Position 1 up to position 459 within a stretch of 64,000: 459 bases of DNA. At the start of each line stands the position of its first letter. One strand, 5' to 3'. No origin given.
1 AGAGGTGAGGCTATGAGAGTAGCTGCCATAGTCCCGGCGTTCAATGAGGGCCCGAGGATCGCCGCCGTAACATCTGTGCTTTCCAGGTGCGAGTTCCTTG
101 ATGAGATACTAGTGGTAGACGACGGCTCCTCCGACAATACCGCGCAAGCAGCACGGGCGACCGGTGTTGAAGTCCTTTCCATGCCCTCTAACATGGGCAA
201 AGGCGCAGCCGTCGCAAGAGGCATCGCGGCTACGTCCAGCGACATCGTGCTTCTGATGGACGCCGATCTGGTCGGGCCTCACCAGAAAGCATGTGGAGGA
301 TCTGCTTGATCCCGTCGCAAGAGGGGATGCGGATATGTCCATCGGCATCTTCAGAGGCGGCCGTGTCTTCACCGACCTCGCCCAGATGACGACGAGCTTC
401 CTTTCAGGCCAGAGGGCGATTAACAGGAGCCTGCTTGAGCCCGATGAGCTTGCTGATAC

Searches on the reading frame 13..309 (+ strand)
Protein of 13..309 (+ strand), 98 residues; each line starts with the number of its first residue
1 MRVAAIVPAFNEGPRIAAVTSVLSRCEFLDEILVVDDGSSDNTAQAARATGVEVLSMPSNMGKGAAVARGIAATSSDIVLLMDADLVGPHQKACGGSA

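Call 36: search_protein_families(library=pfam, proteins=[window:13-309:+], max_evalue=0.001)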
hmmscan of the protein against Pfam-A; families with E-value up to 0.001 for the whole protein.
window:13-309:+ (98 aa): 2 families
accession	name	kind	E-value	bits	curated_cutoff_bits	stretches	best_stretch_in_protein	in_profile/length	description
PF00535.33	Glycos_transf_2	-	8.1e-21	75.1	23.3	1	5-87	2-90/168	Glycosyl transferase family 2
PF13641.12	Glyco_tranf_2_3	-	4.6e-07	30.5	27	1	2-87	2-98/230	Glycosyltransferase like family 2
